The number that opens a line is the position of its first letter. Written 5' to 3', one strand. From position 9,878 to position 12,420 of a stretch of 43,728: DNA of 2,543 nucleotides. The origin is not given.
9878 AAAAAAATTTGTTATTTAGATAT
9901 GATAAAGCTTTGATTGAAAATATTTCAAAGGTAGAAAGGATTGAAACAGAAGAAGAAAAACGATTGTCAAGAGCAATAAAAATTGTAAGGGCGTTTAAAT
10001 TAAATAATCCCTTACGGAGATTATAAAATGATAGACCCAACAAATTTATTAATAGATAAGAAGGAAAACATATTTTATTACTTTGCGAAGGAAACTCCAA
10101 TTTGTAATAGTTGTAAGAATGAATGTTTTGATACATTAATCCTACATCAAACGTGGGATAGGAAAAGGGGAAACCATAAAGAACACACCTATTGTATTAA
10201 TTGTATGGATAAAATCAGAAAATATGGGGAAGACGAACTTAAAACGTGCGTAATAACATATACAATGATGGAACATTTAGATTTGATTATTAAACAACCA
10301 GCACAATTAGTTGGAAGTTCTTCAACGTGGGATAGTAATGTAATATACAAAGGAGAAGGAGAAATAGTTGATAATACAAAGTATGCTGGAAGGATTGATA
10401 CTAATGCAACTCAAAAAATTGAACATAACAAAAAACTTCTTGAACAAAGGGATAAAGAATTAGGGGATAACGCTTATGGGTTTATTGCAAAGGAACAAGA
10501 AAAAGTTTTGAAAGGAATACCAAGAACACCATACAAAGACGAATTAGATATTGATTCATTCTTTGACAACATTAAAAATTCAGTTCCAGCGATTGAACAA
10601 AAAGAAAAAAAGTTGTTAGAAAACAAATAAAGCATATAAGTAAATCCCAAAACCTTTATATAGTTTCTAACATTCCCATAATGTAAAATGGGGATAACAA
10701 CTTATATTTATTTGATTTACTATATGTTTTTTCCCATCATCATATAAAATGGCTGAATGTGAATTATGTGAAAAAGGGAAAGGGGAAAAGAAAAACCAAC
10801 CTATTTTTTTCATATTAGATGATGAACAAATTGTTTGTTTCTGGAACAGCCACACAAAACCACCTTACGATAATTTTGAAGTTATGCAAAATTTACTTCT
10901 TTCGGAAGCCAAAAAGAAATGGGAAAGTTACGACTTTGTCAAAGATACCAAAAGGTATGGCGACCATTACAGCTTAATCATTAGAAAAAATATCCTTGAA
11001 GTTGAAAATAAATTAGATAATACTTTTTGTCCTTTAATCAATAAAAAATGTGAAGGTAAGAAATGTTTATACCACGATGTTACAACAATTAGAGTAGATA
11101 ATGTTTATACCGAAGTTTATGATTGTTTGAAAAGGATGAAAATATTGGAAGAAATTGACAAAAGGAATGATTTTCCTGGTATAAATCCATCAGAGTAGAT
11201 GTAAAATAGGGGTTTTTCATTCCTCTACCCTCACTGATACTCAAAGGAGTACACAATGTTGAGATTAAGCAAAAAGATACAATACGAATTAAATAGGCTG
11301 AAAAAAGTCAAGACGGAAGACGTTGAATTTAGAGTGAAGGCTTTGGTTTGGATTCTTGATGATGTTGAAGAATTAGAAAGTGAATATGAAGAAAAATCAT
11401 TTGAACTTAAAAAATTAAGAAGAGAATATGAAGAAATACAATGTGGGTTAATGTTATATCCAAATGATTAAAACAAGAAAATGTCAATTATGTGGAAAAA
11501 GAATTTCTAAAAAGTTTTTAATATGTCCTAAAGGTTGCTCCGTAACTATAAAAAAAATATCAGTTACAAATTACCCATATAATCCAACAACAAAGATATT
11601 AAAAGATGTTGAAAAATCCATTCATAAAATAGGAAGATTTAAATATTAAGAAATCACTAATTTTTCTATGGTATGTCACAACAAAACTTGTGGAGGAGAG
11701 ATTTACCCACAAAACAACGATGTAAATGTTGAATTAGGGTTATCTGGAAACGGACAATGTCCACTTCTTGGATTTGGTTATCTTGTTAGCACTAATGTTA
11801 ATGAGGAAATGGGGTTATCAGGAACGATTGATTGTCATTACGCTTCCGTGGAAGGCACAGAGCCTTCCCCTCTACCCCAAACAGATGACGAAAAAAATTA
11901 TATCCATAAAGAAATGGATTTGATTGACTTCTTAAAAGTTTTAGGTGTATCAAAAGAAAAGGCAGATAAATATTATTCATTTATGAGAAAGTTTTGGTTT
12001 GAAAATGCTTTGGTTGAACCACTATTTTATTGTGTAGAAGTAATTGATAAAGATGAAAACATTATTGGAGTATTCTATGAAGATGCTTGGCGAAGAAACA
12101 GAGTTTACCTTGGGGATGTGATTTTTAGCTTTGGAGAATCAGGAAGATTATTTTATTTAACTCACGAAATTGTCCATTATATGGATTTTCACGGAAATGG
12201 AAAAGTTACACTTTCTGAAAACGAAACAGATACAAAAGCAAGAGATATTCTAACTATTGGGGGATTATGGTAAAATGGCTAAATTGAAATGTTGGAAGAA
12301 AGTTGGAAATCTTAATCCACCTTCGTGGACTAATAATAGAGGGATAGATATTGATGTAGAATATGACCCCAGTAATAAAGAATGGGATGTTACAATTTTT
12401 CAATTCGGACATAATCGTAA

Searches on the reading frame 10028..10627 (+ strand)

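Call 21: search_protein_families(library=pfam, proteins=[window:10028-10627:+], max_evalue=0.05)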
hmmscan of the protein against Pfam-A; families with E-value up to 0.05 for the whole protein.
window:10028-10627:+ (200 aa): 1 family
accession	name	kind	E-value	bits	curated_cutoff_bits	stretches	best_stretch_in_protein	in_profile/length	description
PF21326.4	KDM6_GATAL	-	0.012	16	27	1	22-64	8-45/59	KDM6, GATA-like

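Call 39: search_protein_families(library=phrogs, proteins=[window:10028-10627:+], max_evalue=0.1)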
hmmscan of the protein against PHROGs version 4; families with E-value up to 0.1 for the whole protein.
window:10028-10627:+ (200 aa): 0 families

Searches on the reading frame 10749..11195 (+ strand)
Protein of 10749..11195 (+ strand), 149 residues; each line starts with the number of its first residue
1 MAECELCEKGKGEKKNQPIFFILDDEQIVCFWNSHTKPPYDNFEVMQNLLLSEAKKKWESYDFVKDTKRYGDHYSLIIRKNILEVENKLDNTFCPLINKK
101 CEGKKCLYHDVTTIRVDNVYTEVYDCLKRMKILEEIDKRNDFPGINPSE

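Call 21: search_protein_families(library=pfam, proteins=[window:10749-11195:+], max_evalue=0.05)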
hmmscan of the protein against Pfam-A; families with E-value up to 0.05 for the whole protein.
window:10749-11195:+ (149 aa): 0 families

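Call 122: search_protein_families(library=phrogs, proteins=[window:10749-11195:+], max_evalue=0.01)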
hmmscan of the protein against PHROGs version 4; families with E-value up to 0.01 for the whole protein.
window:10749-11195:+ (149 aa): 1 family
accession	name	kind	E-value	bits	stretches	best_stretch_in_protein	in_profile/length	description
phrog_31903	-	unknown function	0.0083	16.9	1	61-138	159-234/235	-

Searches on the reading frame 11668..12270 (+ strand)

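Call 21: search_protein_families(library=pfam, proteins=[window:11668-12270:+], max_evalue=0.05)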
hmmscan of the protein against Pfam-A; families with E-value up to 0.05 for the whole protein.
window:11668-12270:+ (201 aa): 0 families

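Call 39: search_protein_families(library=phrogs, proteins=[window:11668-12270:+], max_evalue=0.1)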
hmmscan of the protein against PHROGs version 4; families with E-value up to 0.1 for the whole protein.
window:11668-12270:+ (201 aa): 1 family
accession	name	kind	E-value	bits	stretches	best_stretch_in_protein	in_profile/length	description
phrog_24038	-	unknown function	0.015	16.1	1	83-150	56-122/152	-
